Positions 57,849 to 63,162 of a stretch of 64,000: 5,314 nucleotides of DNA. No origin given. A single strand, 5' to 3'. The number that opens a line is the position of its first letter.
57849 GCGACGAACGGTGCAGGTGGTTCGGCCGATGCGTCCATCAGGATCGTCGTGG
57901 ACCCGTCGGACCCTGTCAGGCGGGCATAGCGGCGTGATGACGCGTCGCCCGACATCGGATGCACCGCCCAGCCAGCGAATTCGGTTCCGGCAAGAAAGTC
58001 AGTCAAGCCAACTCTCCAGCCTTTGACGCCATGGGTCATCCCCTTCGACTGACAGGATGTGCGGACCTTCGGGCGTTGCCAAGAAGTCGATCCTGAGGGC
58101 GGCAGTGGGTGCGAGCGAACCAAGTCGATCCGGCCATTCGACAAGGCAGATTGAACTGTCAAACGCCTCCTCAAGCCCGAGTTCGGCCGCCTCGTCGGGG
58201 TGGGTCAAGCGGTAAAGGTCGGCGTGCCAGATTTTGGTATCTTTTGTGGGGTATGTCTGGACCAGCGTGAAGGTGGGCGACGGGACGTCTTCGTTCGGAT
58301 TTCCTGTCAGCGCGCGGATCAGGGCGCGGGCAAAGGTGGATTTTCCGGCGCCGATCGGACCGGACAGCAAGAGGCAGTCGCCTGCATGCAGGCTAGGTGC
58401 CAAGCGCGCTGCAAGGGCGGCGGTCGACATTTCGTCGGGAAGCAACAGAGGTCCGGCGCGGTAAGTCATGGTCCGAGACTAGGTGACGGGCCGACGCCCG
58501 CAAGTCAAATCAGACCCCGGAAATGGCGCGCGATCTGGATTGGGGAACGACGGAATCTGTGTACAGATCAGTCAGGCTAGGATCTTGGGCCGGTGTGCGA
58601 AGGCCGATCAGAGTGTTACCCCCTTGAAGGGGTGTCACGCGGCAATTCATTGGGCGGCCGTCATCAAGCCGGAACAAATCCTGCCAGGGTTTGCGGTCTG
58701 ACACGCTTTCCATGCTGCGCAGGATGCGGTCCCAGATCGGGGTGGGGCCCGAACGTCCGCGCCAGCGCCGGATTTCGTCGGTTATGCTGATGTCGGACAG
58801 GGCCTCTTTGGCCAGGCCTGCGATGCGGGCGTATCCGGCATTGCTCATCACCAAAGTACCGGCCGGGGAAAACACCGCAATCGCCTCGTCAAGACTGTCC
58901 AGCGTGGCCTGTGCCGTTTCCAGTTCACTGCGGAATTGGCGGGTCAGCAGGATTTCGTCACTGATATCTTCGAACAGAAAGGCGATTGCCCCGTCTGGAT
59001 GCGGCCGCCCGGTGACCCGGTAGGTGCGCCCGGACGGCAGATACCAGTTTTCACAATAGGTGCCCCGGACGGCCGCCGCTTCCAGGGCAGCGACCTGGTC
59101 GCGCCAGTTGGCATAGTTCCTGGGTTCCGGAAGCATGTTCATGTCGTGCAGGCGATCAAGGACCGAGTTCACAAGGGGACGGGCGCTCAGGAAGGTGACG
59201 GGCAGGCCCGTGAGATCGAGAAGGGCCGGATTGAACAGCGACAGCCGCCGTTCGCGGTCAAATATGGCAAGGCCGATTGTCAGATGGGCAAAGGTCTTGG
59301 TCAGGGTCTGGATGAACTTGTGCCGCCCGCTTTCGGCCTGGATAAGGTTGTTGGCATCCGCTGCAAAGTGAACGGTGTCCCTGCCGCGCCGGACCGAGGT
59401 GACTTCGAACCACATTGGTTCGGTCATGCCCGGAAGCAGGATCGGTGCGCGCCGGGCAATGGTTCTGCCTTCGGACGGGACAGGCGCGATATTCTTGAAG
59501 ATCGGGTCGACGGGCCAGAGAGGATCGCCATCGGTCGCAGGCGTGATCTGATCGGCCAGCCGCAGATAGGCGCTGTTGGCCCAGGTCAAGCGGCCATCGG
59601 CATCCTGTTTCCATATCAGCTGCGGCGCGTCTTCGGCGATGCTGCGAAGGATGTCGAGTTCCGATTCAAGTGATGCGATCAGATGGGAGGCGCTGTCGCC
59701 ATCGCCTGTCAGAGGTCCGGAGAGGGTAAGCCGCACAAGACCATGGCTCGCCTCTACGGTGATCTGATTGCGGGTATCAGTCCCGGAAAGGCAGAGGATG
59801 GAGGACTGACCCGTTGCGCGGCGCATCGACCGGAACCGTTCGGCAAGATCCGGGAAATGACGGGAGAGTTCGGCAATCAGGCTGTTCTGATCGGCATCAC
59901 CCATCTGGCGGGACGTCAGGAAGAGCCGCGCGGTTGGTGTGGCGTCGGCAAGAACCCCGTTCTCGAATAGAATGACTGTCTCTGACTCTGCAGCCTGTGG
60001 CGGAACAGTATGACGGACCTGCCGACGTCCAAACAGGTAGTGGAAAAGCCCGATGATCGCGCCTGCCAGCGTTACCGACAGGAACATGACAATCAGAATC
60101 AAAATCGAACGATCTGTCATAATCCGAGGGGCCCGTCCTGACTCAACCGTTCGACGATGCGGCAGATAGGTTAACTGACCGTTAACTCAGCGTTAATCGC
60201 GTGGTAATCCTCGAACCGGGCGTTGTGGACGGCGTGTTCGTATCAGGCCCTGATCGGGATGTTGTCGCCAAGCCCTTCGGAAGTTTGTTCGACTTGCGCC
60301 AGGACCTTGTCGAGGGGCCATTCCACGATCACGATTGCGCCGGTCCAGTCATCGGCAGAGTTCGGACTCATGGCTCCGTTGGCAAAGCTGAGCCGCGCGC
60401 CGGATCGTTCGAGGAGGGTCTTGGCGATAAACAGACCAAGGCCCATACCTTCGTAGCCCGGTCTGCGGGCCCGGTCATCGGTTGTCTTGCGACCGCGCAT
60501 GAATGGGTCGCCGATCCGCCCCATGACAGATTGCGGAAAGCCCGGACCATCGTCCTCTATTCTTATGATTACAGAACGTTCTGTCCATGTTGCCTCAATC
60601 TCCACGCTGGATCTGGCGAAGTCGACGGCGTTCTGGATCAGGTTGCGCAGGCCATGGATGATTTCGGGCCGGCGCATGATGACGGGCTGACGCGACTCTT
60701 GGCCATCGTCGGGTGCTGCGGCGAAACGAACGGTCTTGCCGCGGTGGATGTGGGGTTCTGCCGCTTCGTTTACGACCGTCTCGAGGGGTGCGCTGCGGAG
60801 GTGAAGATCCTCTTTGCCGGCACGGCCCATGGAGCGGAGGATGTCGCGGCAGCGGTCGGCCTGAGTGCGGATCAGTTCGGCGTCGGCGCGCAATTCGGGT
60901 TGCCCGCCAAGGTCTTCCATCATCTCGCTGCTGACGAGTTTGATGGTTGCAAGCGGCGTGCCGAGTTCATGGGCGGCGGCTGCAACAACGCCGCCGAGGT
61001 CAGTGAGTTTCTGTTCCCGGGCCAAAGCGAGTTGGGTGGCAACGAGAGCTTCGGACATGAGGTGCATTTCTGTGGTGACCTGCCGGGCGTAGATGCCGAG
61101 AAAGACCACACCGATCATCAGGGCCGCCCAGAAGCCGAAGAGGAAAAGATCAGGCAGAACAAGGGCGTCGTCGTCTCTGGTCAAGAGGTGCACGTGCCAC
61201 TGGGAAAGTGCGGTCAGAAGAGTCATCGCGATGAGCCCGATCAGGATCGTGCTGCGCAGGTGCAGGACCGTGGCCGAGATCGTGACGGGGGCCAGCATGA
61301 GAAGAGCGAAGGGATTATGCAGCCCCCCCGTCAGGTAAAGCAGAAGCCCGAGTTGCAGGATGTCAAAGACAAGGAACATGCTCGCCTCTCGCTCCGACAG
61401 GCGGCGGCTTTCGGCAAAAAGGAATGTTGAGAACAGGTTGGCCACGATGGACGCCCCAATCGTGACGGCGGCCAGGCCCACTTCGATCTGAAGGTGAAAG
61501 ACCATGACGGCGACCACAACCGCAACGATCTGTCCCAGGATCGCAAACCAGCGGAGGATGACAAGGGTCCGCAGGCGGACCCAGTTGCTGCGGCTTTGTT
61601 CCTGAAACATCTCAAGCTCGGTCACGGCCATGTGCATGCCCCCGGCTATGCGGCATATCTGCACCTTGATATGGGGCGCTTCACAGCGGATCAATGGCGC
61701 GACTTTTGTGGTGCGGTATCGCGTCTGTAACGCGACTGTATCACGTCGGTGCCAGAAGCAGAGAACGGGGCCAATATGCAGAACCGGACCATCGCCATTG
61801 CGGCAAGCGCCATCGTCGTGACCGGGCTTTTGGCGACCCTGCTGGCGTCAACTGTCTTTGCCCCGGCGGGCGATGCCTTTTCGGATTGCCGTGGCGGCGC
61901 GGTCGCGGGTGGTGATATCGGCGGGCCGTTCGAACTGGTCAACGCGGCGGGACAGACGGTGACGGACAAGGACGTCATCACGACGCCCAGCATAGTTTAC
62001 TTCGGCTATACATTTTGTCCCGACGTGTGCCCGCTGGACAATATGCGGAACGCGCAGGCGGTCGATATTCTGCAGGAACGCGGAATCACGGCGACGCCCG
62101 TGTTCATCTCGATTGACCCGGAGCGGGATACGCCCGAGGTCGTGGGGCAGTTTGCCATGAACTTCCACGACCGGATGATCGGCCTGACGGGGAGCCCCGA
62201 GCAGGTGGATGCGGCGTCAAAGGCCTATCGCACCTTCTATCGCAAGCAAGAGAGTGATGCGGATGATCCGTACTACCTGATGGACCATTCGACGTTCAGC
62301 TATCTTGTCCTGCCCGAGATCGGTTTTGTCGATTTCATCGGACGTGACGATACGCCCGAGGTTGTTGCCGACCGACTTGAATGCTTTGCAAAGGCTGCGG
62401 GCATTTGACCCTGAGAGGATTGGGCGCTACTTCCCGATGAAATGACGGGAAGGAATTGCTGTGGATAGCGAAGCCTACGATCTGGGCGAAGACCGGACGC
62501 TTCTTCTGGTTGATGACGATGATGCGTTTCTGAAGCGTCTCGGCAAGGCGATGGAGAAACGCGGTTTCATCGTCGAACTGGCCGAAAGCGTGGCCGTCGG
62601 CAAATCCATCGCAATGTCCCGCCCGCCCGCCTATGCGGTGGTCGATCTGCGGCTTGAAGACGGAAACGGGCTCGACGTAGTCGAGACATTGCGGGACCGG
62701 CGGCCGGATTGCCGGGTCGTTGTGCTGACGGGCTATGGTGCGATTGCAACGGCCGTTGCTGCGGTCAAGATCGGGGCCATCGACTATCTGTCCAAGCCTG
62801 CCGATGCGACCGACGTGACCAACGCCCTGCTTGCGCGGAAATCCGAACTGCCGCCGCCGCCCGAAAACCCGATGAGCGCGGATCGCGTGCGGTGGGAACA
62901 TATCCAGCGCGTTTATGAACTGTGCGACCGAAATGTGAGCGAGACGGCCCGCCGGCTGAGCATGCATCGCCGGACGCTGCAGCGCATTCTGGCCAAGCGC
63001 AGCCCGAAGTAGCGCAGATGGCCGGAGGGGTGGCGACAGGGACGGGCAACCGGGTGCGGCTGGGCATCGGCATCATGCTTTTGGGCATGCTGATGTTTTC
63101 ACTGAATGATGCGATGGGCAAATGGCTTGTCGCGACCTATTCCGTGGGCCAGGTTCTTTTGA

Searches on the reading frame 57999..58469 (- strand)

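Call 62: search_protein_families(library=ncbifam, proteins=[window:57999-58469:-], max_evalue=0.00001)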
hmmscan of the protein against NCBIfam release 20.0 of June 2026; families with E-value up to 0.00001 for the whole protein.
window:57999-58469:- (156 aa): 2 families
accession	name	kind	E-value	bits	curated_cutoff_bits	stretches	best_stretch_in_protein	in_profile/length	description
TIGR00150.1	T6A_YjeE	equivalog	4e-28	97.9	60.1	1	10-132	2-123/135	tRNA (adenosine(37)-N6)-threonylcarbamoyltransferase complex ATPase subunit type 1 TsaE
NF007931.0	PRK10646.1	equivalog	8.9e-26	90.7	246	1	8-128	6-125/153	tRNA (adenosine(37)-N6)-threonylcarbamoyltransferase complex ATPase subunit type 1 TsaE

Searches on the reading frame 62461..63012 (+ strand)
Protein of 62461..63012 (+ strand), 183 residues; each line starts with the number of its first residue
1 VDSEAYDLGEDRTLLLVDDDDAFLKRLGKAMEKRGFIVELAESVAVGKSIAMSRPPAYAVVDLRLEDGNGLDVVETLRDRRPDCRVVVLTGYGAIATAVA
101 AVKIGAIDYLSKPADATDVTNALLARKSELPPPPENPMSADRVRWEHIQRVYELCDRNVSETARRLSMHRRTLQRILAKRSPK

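Call 62: search_protein_families(library=ncbifam, proteins=[window:62461-63012:+], max_evalue=0.00001)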
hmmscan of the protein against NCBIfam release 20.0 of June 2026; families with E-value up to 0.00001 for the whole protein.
window:62461-63012:+ (183 aa): 52 families (the best 25 are shown)
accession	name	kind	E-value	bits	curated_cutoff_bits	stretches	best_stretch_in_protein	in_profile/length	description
NF033791.1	ActR_PrrA_rreg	equivalog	1e-95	318.6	250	1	11-183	1-173/173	ActR/PrrA/RegA family redox response regulator transcription factor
NF011695.0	PRK15115.1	equivalog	1.7e-17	63.4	763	1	13-123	8-118/445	two-component system response regulator GlrR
TIGR01818.1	ntrC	equivalog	1.7e-16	60.1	558.6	1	15-125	2-111/463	nitrogen regulation protein NR(I)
NF045505.1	RR_RssB_Pseudo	equivalog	2.2e-16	59.9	700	1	12-119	6-113/394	two-component system response regulator RssB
NF006900.1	PRK09390.1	equivalog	3.7e-16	59.3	255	1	10-157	3-146/203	response regulator FixJ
NF008469.0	PRK11361.1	equivalog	1.2e-15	57.2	714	1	12-126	5-118/461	acetoacetate metabolism transcriptional regulator AtoC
NF051870.1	NAssimRespRegNtrX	equivalog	1.3e-15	57.2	600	1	14-117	4-109/452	nitrogen assimilation response regulator NtrX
NF012023.0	PRK15479.1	equivalog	9.2e-15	54.8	337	1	14-123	3-112/224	transcriptional regulator TctD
NF041946.1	LuxO_transreg_Vib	equivalog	3.2e-14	52.6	800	1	54-118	39-103/463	quorum-sensing sigma-54 dependent transcriptional regulator LuxO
NF047793.1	ResRegPgtA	equivalog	1.4e-13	50.4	650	1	10-126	4-124/414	two-component system response regulator PgtA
NF007346.1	PRK09836.1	equivalog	2.7e-13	50.2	420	1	14-130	3-115/227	copper/silver response regulator transcription factor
NF053512.1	nitric_RR_NosR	exception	3.8e-13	49.3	400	1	14-121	1-109/422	response regulator c-di-GMP phosphodiesterase, NosR family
NF007928.2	PRK10643.1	equivalog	5.3e-13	49.1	330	1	14-168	3-157/216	two-component system response regulator PmrA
NF040749.1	tetrathio_RR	equivalog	1.8e-12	47.3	290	1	15-124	3-112/191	tetrathionate respiration response regulator TtrR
NF007820.0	PRK10529.1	equivalog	1.8e-12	47.2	325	1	13-121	3-110/225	two-component system response regulator KdpE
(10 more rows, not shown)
